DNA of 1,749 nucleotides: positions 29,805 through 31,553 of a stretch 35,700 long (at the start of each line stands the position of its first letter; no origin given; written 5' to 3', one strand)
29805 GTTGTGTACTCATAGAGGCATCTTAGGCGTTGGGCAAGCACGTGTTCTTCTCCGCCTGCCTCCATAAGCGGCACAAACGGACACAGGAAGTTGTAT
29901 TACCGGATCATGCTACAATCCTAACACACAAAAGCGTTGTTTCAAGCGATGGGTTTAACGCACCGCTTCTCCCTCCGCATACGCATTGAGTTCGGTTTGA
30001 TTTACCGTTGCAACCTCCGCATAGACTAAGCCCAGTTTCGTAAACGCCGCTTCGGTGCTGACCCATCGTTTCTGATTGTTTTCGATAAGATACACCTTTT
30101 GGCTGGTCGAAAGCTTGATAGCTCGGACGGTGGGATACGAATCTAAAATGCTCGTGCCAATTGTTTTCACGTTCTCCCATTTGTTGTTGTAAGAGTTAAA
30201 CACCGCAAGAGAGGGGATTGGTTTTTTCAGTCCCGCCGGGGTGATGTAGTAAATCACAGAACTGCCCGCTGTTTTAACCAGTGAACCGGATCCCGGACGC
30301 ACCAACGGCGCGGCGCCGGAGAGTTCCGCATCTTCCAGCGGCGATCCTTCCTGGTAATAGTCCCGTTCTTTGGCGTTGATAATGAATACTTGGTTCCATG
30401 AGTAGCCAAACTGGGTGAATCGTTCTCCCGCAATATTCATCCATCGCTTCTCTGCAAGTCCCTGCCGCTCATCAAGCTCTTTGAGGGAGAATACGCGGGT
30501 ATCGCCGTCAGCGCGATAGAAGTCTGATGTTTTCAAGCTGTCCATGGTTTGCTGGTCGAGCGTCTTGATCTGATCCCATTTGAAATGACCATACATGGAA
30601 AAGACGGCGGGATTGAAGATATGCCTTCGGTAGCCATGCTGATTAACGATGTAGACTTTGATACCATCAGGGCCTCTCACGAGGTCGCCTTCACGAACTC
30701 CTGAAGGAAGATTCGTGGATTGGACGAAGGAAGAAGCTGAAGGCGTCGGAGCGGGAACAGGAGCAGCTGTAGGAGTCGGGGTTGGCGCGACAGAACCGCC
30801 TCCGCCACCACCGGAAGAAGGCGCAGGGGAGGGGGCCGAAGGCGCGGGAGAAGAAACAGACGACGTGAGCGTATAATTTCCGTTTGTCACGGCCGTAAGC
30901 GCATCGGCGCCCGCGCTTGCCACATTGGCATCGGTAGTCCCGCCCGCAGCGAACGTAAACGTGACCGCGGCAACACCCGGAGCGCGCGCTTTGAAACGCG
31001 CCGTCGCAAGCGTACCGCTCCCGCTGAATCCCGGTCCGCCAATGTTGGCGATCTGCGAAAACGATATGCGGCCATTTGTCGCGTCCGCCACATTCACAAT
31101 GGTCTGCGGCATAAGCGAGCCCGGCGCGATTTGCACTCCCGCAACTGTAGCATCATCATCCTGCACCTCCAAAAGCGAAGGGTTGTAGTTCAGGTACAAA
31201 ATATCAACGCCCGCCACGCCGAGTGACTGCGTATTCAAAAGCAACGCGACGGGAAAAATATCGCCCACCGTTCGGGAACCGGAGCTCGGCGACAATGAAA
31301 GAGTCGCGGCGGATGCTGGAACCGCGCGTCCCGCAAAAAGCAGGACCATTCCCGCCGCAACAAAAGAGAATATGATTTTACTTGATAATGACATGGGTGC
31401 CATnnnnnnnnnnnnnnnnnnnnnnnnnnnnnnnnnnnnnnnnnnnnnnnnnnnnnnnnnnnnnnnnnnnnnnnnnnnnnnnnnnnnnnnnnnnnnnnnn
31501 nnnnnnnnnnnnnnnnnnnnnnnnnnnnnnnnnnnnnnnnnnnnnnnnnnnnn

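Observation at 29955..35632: Self-contained cohesin-dockerin operon: one dockerin-tagged giant protein plus two cohesin anchors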

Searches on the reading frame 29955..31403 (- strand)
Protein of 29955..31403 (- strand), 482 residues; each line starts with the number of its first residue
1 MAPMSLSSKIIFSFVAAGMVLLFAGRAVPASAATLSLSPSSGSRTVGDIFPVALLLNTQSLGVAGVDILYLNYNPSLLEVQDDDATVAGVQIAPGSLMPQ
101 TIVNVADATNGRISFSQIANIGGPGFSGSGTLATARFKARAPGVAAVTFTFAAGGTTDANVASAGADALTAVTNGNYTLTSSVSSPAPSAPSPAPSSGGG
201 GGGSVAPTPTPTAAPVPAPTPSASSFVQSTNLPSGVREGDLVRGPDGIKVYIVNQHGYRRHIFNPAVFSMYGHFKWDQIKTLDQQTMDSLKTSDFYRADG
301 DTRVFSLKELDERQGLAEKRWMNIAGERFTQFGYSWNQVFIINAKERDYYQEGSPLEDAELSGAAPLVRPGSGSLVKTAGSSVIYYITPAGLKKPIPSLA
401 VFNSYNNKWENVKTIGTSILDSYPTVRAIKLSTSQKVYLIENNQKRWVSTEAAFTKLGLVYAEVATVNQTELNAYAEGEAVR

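Call 3: search_protein_families(library=pfam, proteins=[window:29955-31403:-], max_evalue=1)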
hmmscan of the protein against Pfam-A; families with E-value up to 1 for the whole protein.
window:29955-31403:- (482 aa): 2 families
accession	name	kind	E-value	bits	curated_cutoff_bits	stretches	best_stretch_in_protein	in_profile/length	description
PF00963.24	Cohesin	-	2.6e-06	28.1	24.1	1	43-159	9-123/139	Cohesin domain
PF05518.16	Totivirus_coat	-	0.24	9.9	25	1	180-232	689-741/759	Totivirus coat protein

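Call 4: search_protein_families(library=ncbifam, proteins=[window:29955-31403:-], max_evalue=1)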
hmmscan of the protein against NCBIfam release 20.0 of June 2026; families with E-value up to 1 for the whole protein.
window:29955-31403:- (482 aa): 0 families

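Call 12: search_solved_structures(query=window:29955-31403:-, max_evalue=1, show_alignments=2)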
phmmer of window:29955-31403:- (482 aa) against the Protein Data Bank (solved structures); distinct sequences matched with E-value up to 1: 0.

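Call 14: find_homologous_proteins(query=window:29955-31403:-, max_evalue=0.001)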
Query window:29955-31403:- (482 aa): 82 proteins with E <= 0.001 among 8000 candidates.
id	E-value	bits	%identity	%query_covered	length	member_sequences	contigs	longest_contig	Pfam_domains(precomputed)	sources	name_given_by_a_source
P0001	0.0e+0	1037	99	99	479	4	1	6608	PF00963.25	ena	-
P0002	1.7e-169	582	68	52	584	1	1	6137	PF00963.25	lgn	-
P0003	1.5e-167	576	58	66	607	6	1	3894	PF00963.25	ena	-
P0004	8.0e-164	564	61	66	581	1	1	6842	PF00963.25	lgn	-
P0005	1.1e-163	563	54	73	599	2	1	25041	PF00963.25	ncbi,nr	ncbi:hypothetical protein HY839_02545 [Candidatus Azambacteria bacterium]|nr:hypothetical protein [C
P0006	3.6e-163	562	65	56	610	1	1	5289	PF00963.25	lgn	-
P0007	3.3e-161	555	64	61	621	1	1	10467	PF00963.25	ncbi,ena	-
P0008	3.4e-161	555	64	61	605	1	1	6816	PF00963.25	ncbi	ncbi:MAG: cohesin domain-containing protein [Patescibacteria group bacterium]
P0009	6.1e-160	551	66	53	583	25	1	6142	PF00963.25,PF00041.28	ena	-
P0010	2.6e-157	542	65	52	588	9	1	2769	-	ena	-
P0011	5.8e-157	541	62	53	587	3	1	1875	PF00963.25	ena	-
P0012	5.3e-153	528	64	52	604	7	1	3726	PF00963.25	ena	-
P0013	1.1e-150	520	59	57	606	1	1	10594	PF00963.25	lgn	-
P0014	2.5e-149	516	62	57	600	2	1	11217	-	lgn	-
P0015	7.8e-148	511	65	51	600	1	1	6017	PF00963.25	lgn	-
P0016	8.6e-148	511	60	56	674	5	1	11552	PF00963.25,PF00041.28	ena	-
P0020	5.5e-131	456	48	98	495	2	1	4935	PF00963.25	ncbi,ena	ncbi:MAG: cohesin domain-containing protein [Patescibacteria group bacterium]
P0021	2.4e-117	411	44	52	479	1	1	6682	PF00963.25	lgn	-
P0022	1.8e-114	401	43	51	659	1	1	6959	PF00963.25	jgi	-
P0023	2.2e-112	394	43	53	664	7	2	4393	PF00963.25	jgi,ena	-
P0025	3.2e-107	377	41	53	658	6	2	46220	PF00963.25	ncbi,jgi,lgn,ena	-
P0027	7.7e-81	290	45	69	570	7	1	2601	PF00963.25,PF00041.28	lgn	-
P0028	8.7e-75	270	57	37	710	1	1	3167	PF00404.25,PF00963.25,PF19077.7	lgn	-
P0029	2.1e-72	262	50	31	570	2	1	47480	PF00963.25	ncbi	-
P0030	3.9e-72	262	51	51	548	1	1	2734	PF00963.25,PF00041.28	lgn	-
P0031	4.0e-71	258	51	37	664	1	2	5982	PF00404.25,PF00963.25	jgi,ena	-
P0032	8.6e-71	257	33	98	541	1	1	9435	PF00963.25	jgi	-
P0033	7.7e-70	254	51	37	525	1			PF00963.25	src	-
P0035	2.3e-67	246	54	36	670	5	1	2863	PF00963.25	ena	-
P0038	5.5e-61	225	72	26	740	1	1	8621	PF17957.8,PF08787.19,PF13385.14,PF02210.32,PF00054.31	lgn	-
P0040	6.8e-60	221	57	31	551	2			PF00963.25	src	-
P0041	6.7e-59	218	49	36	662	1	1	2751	PF00404.25,PF00963.25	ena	-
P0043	1.6e-44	171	35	77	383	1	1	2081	PF00963.25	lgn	-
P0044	1.6e-44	171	55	35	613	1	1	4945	PF08823.17,PF01471.24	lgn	-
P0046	2.5e-43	167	34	84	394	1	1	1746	PF00963.25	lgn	-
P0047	6.2e-43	165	58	32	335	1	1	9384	PF00963.25,PF01471.24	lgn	-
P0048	8.2e-43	165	54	34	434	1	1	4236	PF01471.24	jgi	jgi:peptidoglycan hydrolase-like protein with peptidoglycan-binding domain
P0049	1.2e-42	164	54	38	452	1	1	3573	PF00963.25,PF00041.28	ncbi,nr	ncbi:MAG TPA: hypothetical protein DEA99_03530 [Candidatus Omnitrophica bacterium]|nr:hypothetical p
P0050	1.5e-42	164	57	35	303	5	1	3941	PF00963.25,PF01471.24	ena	-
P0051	5.9e-42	162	58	31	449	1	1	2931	PF00963.25,PF01471.24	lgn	-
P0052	8.7e-42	162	34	76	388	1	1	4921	PF00963.25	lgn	-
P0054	3.5e-41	160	52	35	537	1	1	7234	PF00963.25,PF01471.24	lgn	-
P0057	4.9e-40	156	52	31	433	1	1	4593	PF00963.25,PF01471.24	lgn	-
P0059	1.8e-39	154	54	35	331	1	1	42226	PF00963.25,PF01471.24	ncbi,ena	-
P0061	1.0e-38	151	54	33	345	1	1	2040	PF00963.25,PF01471.24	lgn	-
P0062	3.5e-38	150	50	36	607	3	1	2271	PF00963.25,PF13620.13,PF01471.24,PF16656.12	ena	-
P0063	7.0e-38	149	55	32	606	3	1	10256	PF00963.25,PF01471.24,PF16656.12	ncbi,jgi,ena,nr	ncbi:fibronectin type III domain-containing protein [bacterium]|nr:fibronectin type III domain-conta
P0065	1.7e-37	147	30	77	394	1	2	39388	PF00963.25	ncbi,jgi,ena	jgi:hypothetical protein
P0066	1.8e-37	147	57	31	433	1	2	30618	PF00963.25,PF01471.24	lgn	-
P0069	4.1e-37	146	54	37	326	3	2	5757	PF00963.25,PF01471.24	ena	-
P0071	5.6e-36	142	52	34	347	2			PF00963.25,PF01471.24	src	-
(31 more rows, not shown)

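Call 16: find_encoding_contigs(protein=P0005, flank=10000, max_places=3)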
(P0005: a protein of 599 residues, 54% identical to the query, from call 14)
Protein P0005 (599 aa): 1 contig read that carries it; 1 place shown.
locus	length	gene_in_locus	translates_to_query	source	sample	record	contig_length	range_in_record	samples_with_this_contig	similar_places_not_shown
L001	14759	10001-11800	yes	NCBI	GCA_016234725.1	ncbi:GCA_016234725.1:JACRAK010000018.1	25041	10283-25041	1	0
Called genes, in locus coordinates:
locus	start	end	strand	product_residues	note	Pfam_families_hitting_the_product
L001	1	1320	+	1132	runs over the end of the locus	PF02518:HATPase_c, PF00204:DNA_gyraseB, PF14890:Intein_splicing, PF01751:Toprim, PF00986:DNA_gyraseB_C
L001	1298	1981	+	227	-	PF18895:T4SS_pilin (weak)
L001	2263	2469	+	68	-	PF00584:SecE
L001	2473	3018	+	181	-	PF02357:NusG, PF00467:KOW (weak)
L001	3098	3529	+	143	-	PF03946:Ribosomal_L11_N, PF00298:Ribosomal_L11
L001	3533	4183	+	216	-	PF01712:dNK (faint), PF02223:Thymidylate_kin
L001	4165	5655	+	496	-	PF02934:GatB_N, PF02637:GatB_Yqey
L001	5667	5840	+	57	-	-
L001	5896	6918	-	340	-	PF00041:fn3 (faint)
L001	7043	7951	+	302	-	PF00041:fn3, PF00404:Dockerin_1 (weak)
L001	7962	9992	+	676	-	PF00963:Cohesin (weak), PF00404:Dockerin_1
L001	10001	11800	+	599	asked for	PF00963:Cohesin (weak)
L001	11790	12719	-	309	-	PF01745:IPT (weak), PF01715:IPPT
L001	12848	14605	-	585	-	PF07973:tRNA_SAD, PF00587:tRNA-synt_2b, PF03129:HGTP_anticodon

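Call 17: find_encoding_contigs(protein=P0001, flank=10000, max_places=3)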
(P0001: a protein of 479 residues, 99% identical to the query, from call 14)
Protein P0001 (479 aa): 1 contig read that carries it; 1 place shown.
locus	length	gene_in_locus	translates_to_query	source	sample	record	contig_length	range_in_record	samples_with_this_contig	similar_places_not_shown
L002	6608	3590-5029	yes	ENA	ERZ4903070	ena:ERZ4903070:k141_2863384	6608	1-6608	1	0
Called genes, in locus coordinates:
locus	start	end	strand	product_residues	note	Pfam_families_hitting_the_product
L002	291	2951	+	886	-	PF00041:fn3, PF18370:RGI_lyase (faint), PF00041:fn3, PF00404:Dockerin_1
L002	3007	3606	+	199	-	-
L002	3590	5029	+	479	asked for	PF00963:Cohesin (weak)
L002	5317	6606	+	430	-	?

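Call 40: find_encoding_contigs(protein=P0025, flank=8000, max_places=2)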
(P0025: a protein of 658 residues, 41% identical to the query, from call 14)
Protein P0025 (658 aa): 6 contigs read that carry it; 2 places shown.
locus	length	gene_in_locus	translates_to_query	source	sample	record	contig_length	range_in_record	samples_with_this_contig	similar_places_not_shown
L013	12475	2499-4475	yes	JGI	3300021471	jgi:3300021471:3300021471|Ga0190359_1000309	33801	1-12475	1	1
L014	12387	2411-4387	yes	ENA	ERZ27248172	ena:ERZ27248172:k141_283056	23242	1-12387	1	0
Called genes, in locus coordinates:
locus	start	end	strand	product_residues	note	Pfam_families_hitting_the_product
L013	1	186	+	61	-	?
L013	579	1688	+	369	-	PF00963:Cohesin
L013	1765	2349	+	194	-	-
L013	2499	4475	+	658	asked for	PF00963:Cohesin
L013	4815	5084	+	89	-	-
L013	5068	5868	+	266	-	PF08713:DNA_alkylation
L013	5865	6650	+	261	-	PF04055:Radical_SAM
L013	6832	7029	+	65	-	-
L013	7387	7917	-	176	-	PF12822:ECF_trnsprt (weak)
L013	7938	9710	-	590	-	PF00111:Fer2 (weak), PF13510:Fer2_4, PF00037:Fer4 (faint), PF10588:NADH-G_4Fe-4S_3, PF12838:Fer4_7, PF02906:Fe_hyd_lg_C, PF02256:Fe_hyd_SSU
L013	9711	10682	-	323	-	PF01512:Complex1_51K, PF10589:NADH_4Fe-4S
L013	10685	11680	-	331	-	PF01458:SUFBD_core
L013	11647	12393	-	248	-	PF13481:AAA_25 (faint), PF02463:SMC_N, PF00005:ABC_tran, PF13304:AAA_21 (weak)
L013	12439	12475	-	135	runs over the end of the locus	PF02082:Rrf2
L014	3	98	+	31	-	?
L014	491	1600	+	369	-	PF00963:Cohesin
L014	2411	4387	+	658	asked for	PF00963:Cohesin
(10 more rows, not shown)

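Call 41: find_encoding_contigs(protein=P0029, flank=8000, max_places=2)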
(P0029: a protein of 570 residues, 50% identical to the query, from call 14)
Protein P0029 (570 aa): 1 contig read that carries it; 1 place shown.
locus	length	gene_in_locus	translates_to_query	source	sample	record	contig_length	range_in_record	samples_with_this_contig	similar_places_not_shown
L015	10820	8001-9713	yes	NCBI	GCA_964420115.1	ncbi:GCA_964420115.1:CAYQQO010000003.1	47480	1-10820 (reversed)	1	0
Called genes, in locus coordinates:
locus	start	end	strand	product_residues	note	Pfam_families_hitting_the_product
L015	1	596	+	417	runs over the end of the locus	PF00266:Aminotran_5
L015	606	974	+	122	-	PF01592:NifU_N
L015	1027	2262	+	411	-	PF00089:Trypsin, PF13365:Trypsin_2, PF13180:PDZ_2, PF00595:PDZ, PF17820:PDZ_6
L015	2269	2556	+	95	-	PF01783:Ribosomal_L32p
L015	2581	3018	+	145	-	PF01029:NusB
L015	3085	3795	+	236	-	PF22935:RM44_endonuclase, PF14622:Ribonucleas_3_3, PF00636:Ribonuclease_3, PF00035:dsrm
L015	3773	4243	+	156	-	PF00886:Ribosomal_S16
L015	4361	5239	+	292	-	-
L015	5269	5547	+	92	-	-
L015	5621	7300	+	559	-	PF00963:Cohesin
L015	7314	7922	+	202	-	-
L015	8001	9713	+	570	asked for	PF00963:Cohesin (weak)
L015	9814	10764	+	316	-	PF13367:PrsW-protease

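Call 49: predict_structure(alignment_id=A3)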
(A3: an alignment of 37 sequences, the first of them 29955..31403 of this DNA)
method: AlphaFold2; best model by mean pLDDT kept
length: 482 residues; sequences in the alignment: 37
mean_pLDDT: 82.3   pTM: 0.40
mean pLDDT of the five models: 82.3, 81.7, 81.2, 79.1, 78.8
residues with pLDDT >= 90: 257; 70-90: 131; 50-70: 28; < 50: 66
segments of 3 or more residues with pLDDT < 50: 1-28, 194-228
pLDDT, mean of each block of 10 residues (from residue 1): 40 38 46 92 96 95 90 97 85 91 92 92 80 97 97 80 84 97 71 44 40 38 44 90 90 93 84 84 93 89 88 88 73 82 90 82 62 90 94 96 90 85 96 96 95 94 96 96 88
secondary structure, 60 per line:
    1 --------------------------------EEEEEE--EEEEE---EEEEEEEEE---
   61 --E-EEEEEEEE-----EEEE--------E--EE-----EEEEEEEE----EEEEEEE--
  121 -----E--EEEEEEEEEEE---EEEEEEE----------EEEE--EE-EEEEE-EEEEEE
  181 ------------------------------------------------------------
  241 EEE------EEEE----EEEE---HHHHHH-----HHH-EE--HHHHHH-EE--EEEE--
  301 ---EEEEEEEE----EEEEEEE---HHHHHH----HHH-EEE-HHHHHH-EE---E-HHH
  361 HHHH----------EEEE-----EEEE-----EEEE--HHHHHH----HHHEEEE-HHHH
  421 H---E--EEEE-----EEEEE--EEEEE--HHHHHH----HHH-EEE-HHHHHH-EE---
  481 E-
elements in order: E33-38 E41-45 E49-57 E65-72 E78-81 E100-107 E112-118 E129-139 E143-149 E160-163 E169-173 E175-180 E241-243 E250-253 E258-261 H265-270 H284-289 E295-298 E304-311 E316-322 H326-331 E340-342 H344-349 H358-364 E375-378 E384-387 E393-396 H399-404 E412-415 H417-421 E428-431 E437-441 E444-448 H451-456 E465-467 H469-474
